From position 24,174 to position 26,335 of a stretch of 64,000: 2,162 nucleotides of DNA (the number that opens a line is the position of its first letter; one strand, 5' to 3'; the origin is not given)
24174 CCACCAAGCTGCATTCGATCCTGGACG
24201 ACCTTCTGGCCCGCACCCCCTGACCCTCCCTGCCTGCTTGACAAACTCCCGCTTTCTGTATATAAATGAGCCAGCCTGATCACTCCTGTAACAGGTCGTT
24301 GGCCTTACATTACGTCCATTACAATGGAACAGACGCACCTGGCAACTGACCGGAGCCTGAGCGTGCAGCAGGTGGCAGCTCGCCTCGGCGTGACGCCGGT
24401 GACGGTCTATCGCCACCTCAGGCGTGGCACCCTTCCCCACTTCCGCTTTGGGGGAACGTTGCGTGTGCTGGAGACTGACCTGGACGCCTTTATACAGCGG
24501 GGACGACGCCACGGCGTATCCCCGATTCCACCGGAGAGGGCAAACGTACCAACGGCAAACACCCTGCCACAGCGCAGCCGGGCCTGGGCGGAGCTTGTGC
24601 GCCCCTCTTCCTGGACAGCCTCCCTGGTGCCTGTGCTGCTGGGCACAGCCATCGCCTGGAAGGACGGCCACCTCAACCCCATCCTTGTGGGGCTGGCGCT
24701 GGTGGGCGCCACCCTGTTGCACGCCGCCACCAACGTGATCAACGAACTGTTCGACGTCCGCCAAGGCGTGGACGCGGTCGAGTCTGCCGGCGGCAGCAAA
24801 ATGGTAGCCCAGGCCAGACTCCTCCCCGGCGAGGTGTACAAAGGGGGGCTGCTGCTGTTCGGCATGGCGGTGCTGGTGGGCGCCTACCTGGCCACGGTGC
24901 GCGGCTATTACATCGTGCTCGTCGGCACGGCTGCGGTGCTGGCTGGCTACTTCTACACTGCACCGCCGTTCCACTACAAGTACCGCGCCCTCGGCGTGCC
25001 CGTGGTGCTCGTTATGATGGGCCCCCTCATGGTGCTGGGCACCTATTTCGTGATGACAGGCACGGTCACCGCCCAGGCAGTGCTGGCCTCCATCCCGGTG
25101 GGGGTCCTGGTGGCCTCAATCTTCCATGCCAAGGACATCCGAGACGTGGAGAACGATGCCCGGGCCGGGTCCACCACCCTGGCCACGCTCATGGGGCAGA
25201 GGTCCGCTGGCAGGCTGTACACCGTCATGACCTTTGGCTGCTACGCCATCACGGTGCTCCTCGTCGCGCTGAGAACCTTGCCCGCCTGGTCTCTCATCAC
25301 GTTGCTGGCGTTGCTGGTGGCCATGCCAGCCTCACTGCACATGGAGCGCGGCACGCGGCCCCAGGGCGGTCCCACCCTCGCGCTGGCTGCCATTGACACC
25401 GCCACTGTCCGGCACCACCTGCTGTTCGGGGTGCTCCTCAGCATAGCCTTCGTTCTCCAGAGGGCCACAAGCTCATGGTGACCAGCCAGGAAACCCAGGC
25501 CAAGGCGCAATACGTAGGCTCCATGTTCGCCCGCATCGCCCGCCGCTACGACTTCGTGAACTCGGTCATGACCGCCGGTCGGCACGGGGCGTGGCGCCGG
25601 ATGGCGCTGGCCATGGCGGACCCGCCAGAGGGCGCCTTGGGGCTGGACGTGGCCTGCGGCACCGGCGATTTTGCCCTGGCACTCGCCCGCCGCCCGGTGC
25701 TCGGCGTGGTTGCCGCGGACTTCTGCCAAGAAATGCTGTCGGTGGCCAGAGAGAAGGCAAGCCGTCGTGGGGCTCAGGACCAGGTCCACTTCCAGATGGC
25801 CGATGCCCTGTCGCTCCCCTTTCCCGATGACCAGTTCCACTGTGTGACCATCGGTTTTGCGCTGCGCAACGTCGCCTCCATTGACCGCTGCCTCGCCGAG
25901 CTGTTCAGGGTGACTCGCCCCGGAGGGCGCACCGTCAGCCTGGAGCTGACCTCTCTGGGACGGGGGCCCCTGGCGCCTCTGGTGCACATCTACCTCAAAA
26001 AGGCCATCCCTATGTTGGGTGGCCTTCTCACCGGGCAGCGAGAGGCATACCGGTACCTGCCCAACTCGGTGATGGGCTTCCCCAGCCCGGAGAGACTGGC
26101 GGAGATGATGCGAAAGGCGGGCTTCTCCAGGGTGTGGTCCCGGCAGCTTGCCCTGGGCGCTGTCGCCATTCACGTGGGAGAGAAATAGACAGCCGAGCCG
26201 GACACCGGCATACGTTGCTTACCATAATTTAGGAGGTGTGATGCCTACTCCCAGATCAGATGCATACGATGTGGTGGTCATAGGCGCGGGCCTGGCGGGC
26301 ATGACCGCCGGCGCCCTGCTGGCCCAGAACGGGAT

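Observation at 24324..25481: Excisionase-type HTH DNA-binding domain fused to a polytopic MenA-like prenyltransferase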

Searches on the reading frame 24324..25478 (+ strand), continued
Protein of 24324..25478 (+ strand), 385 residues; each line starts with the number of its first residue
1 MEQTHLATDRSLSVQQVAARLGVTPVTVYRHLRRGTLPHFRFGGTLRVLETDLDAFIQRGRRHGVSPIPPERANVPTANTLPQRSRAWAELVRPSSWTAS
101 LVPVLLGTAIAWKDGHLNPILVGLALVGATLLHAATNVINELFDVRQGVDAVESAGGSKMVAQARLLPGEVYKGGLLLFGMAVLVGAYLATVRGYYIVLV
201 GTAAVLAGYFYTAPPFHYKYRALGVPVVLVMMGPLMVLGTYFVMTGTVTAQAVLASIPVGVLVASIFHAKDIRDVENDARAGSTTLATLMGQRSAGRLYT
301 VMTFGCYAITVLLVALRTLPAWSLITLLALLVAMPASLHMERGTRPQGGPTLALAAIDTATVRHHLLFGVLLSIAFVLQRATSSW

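Call 8: find_encoding_contigs(protein=P0003, flank=8000, max_places=3)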
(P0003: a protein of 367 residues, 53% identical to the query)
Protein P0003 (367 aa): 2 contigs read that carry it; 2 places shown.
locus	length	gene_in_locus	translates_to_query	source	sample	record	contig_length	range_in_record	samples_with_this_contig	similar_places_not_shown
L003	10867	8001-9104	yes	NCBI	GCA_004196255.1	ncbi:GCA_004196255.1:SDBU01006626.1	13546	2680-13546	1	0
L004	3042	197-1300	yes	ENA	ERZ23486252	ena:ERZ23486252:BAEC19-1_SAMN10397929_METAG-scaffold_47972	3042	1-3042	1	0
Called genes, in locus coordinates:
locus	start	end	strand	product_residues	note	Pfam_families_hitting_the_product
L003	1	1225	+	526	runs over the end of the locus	PF00501:AMP-binding, PF13193:AMP-binding_C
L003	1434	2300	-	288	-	PF00296:Bac_luciferase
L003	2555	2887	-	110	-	-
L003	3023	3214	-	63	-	-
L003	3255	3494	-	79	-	-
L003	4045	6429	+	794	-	-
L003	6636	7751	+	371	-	PF05977:MFS_3, PF07690:MFS_1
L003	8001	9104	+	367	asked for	PF12728:HTH_17, PF01040:UbiA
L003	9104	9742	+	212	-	PF02517:Rce1-like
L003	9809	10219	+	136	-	PF02311:AraC_binding (weak), PF07883:Cupin_2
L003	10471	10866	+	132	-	?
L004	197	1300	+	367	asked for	PF12728:HTH_17, PF01040:UbiA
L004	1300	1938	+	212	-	PF02517:Rce1-like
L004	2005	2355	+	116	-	-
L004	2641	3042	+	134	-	?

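Call 11: find_encoding_contigs(protein=P0004, flank=8000, max_places=4)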
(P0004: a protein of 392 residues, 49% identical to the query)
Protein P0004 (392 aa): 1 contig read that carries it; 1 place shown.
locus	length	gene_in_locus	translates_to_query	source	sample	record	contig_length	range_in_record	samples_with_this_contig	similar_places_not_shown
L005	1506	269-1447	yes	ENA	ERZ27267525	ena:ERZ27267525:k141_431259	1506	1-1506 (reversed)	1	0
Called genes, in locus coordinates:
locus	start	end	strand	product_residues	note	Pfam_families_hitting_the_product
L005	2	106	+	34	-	?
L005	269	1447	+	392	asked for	PF12728:HTH_17, PF01040:UbiA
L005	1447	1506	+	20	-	?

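Call 12: find_encoding_contigs(protein=P0001, flank=3000, max_places=4)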
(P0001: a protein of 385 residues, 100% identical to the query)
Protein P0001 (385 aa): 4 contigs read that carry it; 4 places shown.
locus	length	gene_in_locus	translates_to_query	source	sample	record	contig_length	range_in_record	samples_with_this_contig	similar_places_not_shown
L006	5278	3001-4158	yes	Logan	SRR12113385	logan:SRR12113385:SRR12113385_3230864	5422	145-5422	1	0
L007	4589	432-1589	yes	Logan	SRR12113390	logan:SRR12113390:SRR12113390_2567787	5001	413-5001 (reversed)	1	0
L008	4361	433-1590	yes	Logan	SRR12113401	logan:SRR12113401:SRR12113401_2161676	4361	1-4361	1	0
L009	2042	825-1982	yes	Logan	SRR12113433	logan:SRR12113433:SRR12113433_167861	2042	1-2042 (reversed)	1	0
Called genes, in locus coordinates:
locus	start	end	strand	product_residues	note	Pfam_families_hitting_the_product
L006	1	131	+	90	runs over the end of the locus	?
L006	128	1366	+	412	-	-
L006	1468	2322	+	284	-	-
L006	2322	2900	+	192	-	PF00578:AhpC-TSA, PF08534:Redoxin, PF00085:Thioredoxin, PF13098:Thioredoxin_2, PF13905:Thioredoxin_8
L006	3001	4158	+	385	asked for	PF12728:HTH_17, PF01040:UbiA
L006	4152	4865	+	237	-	PF01209:Ubie_methyltran, PF13489:Methyltransf_23, PF13847:Methyltransf_31, PF08241:Methyltransf_11, PF08242:Methyltransf_12, PF13649:Methyltransf_25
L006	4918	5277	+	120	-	?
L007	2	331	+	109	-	?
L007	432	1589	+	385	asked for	PF12728:HTH_17, PF01040:UbiA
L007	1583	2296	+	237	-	PF01209:Ubie_methyltran, PF13489:Methyltransf_23, PF13847:Methyltransf_31, PF08241:Methyltransf_11, PF08242:Methyltransf_12, PF13649:Methyltransf_25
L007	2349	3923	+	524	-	PF00890:FAD_binding_2 (weak), PF01266:DAO (faint), PF12831:FAD_oxidored (weak), PF13450:NAD_binding_8, PF01593:Amino_oxidase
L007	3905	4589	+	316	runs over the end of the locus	PF01040:UbiA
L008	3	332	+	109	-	?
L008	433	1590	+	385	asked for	PF12728:HTH_17, PF01040:UbiA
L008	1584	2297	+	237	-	PF01209:Ubie_methyltran, PF13489:Methyltransf_23, PF13847:Methyltransf_31, PF08241:Methyltransf_11, PF08242:Methyltransf_12, PF13649:Methyltransf_25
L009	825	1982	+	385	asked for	PF12728:HTH_17, PF01040:UbiA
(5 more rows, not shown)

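Call 31: predict_structure(alignment_id=A3)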
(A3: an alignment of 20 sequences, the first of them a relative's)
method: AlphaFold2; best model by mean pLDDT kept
length: 385 residues; sequences in the alignment: 20
mean_pLDDT: 89.3   pTM: 0.81
mean pLDDT of the five models: 89.3, 87.4, 87.1, 84.8, 84.7
residues with pLDDT >= 90: 247; 70-90: 111; 50-70: 22; < 50: 5
segments of 3 or more residues with pLDDT < 50: 1-3
pLDDT, mean of each block of 10 residues (from residue 1): 59 91 82 89 89 92 72 67 91 88 98 97 96 92 86 75 88 94 94 90 85 82 91 94 96 98 95 90 92 96 98 98 98 96 78 86 97 98 79
secondary structure, 60 per line:
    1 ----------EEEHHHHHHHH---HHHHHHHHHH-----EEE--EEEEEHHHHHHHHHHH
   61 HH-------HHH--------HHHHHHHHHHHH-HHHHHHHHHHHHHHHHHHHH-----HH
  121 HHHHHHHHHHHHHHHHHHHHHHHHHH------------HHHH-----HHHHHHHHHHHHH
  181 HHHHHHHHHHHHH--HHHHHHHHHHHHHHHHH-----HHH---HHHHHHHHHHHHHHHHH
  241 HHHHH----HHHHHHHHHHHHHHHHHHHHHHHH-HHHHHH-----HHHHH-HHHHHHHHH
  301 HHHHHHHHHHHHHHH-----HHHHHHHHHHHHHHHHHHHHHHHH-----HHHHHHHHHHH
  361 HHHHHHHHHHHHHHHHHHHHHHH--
elements in order: E11-13 H14-21 H25-34 E40-42 E45-49 H50-62 H81-92 H94-113 H119-146 H159-162 H168-193 H196-212 H224-245 H250-273 H275-280 H286-290 H292-315 H321-344 H350-383

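Call 37: find_encoding_contigs(protein=P0009, flank=4000, max_places=2)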
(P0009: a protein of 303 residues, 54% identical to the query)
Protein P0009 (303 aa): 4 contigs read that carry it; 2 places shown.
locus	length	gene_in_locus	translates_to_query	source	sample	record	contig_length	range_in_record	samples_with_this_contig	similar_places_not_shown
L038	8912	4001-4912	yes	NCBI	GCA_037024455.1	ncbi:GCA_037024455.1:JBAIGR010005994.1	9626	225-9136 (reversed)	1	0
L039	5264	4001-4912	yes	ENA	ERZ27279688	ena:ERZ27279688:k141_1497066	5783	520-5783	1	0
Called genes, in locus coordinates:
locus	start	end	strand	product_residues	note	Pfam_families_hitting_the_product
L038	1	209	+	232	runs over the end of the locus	?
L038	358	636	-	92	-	-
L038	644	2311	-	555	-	-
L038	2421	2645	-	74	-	-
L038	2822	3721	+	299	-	PF04454:Linocin_M18, PF19774:DUF6260 (faint)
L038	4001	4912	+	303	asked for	PF01040:UbiA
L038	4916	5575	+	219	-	PF02517:Rce1-like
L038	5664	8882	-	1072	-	PF00873:ACR_tran, PF03176:MMPL (weak)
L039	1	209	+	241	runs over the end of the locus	?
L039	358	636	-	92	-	-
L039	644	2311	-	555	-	-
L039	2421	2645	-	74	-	-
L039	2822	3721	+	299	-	PF04454:Linocin_M18, PF19774:DUF6260 (faint)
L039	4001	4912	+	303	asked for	PF01040:UbiA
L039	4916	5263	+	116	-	?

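Call 38: find_encoding_contigs(protein=P0012, flank=4000, max_places=2)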
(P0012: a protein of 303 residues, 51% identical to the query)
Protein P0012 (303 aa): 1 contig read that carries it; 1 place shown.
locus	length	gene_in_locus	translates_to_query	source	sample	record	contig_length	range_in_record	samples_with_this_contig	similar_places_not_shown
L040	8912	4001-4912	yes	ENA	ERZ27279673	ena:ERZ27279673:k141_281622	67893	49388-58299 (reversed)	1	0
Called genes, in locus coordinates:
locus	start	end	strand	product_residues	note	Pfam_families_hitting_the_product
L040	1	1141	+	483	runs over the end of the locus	PF01565:FAD_binding_4, PF02913:FAD-oxidase_C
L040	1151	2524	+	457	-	PF01565:FAD_binding_4, PF02913:FAD-oxidase_C (weak)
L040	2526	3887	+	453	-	PF13187:Fer4_9 (faint), PF00037:Fer4 (faint), PF12838:Fer4_7, PF13183:Fer4_8, PF13237:Fer4_10 (weak), PF13484:Fer4_16 (weak), PF13534:Fer4_17, PF02754:CCG, +2 more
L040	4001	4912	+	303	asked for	PF01040:UbiA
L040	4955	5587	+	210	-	PF02517:Rce1-like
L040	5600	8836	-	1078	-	PF00873:ACR_tran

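Call 43: fold_search(model_id=the predicted structure, library=pdb)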
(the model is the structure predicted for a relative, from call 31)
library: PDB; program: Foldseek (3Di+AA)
matches with E <= 10: 643; with E <= 0.001: 14
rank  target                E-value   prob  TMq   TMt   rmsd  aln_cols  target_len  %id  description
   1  8djk_B                1.9e-09  1.00  0.60  0.80   3.9       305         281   27  HMGCR-UBIAD1 Complex State 2 (released 2022-08-03)
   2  7bpu_A                1.0e-06  1.00  0.47  0.62   6.7       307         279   16  Structural and mechanistic insights into the biosynthesis of Digeranylgeranylglyceryl phosphate synthase in membranes (released 2021-04-14)
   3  6m31_A                1.7e-06  1.00  0.49  0.64   6.5       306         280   16  Structural and Functional Insights into an Archaeal Lipid Synthase (released 2021-02-03)
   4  4tq4_A                1.2e-05  1.00  0.48  0.63   7.6       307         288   17  Structure of a UbiA homolog from Archaeoglobus fulgidus bound to DMAPP and Mg2+ (released 2014-07-16)
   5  4tq4_C                2.0e-05  1.00  0.50  0.65   7.0       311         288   18  Structure of a UbiA homolog from Archaeoglobus fulgidus bound to DMAPP and Mg2+ (released 2014-07-16)
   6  4tq4_D                2.1e-05  1.00  0.53  0.67   5.7       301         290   16  Structure of a UbiA homolog from Archaeoglobus fulgidus bound to DMAPP and Mg2+ (released 2014-07-16)
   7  4tq4_B                3.4e-05  1.00  0.51  0.66   6.9       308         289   18  Structure of a UbiA homolog from Archaeoglobus fulgidus bound to DMAPP and Mg2+ (released 2014-07-16)
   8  4tq3_A                3.6e-05  1.00  0.48  0.64   7.4       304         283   16  Structure of a UbiA homolog from Archaeoglobus fulgidus bound to GPP and Mg2+ (released 2014-07-16)
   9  4tq3_B                4.0e-05  1.00  0.47  0.61   7.7       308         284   16  Structure of a UbiA homolog from Archaeoglobus fulgidus bound to GPP and Mg2+ (released 2014-07-16)
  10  4od5_A                1.7e-04  1.00  0.54  0.72   4.5       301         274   15  Substrate-bound structure of a UbiA homolog from Aeropyrum pernix K1 (released 2014-03-19)
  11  4tq6_B                2.4e-04  1.00  0.47  0.63   6.0       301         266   16  Structure of a UbiA homolog from Archaeoglobus fulgidus bound to Cd2+ (released 2014-07-16)
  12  4tq5                  3.2e-04  1.00  0.49  0.65   5.7       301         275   16  Structure of a UbiA homolog from Archaeoglobus fulgidus (released 2014-07-16)
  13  4tq6_A                4.3e-04  1.00  0.48  0.66   5.5       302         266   16  Structure of a UbiA homolog from Archaeoglobus fulgidus bound to Cd2+ (released 2014-07-16)
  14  8j8k_A                7.4e-04  1.00  0.46  0.59   6.8       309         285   16  Membrane bound PRTase, C3 symmetry, acceptor bound (released 2024-02-07)
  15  8j8j_A                4.0e-03  1.00  0.48  0.61   7.0       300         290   13  Membrane bound PRTase, C3 symmetry, donor bound (released 2024-02-07)
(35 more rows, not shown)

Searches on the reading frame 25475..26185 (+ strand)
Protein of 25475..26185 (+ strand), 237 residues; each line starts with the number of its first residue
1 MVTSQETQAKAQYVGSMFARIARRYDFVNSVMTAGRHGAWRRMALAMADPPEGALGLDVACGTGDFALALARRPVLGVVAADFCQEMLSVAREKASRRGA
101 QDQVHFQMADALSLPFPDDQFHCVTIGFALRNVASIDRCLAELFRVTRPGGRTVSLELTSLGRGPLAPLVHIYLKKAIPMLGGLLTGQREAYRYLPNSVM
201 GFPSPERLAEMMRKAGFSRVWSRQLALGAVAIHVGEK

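Call 3: search_protein_families(library=pfam, proteins=[window:25475-26185:+], max_evalue=0.01)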
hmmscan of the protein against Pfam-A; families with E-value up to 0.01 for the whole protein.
window:25475-26185:+ (237 aa): 7 families
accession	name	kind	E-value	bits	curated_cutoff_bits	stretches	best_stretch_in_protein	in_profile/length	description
PF01209.24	Ubie_methyltran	-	3e-57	194.1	20.1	1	7-237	2-233/233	ubiE/COQ5 methyltransferase family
PF13649.12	Methyltransf_25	-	9.1e-22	78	27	1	57-151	2-97/97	Methyltransferase domain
PF08241.18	Methyltransf_11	-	2.4e-21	76.6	21.2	1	57-153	1-93/95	Methyltransferase domain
PF13847.12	Methyltransf_31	-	1.4e-15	57.6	27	1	57-157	8-111/145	Methyltransferase domain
PF08242.18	Methyltransf_12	-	1.5e-11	45.3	30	1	57-152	1-97/98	Methyltransferase domain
PF13489.12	Methyltransf_23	-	4.3e-10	40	27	1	39-218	8-160/164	Methyltransferase domain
PF01170.24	UPF0020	-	0.00092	19.4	22.3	1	74-121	75-122/197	RMKL-like, methyltransferase domain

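Call 4: search_protein_families(library=ncbifam, proteins=[window:25475-26185:+], max_evalue=0.01)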
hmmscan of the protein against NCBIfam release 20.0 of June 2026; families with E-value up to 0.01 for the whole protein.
window:25475-26185:+ (237 aa): 45 families (the best 25 are shown)
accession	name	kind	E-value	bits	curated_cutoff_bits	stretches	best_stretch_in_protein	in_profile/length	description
TIGR01934.1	MenG_MenH_UbiE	subfamily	3e-67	226.2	158.35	1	14-237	1-223/223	ubiquinone/menaquinone biosynthesis methyltransferase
NF001244.0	PRK00216.1-5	equivalog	1.2e-66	224.4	216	1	7-237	3-235/236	bifunctional demethylmenaquinone methyltransferase/2-methoxy-6-polyprenyl-1,4-benzoquinol methylase UbiE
NF001242.0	PRK00216.1-3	equivalog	1.7e-59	201.4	351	1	7-235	23-255/258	bifunctional demethylmenaquinone methyltransferase/2-methoxy-6-polyprenyl-1,4-benzoquinol methylase UbiE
NF052510.1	methyltran_MpqE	exception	1.5e-57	194.7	335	1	8-237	2-234/234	methyl-plastoquinone biosynthesis methyltransferase MpqE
NF001241.0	PRK00216.1-2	equivalog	1.6e-55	188.2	327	1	9-236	8-228/231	demethylmenaquinone methyltransferase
NF001240.0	PRK00216.1-1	equivalog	1.4e-53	181.5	378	1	6-237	17-250/251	bifunctional demethylmenaquinone methyltransferase/2-methoxy-6-polyprenyl-1,4-benzoquinol methylase UbiE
NF001243.0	PRK00216.1-4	equivalog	9.9e-50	169.1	235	1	7-237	2-233/237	demethylmenaquinone methyltransferase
TIGR02752.1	MenG_heptapren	equivalog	3.1e-48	164.3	419.85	1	9-237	2-231/231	demethylmenaquinone methyltransferase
NF043040.1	corrin_prot_MT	hypoth_equivalog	6.9e-18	64.9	180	1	22-154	12-146/216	corrinoid protein-associated methyltransferase CpaM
NF004452.0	PRK05785.1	equivalog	1.6e-17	63.8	207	1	6-236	3-223/228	hypothetical protein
NF045667.1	MTase_DVU1556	equivalog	1.3e-13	50.9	155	1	42-218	12-161/213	DVU_1556 family methyltransferase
NF047649.1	MTase_UXPK_star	exception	3.4e-13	49.3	460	1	54-154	79-180/283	methyltransferase/UXPK-star double selenoprotein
TIGR02072.1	BioC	equivalog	5.9e-12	45.9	184.95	1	57-152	39-129/244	malonyl-ACP O-methyltransferase BioC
NF007610.0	PRK10258.1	equivalog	2.1e-11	43.6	342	1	10-154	5-137/251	malonyl-ACP O-methyltransferase BioC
NF041537.1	ArsM_AhpD_UU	exception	2.8e-11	42.8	510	1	52-154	76-179/345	arsenite methyltransferase/AhpD domain selenoprotein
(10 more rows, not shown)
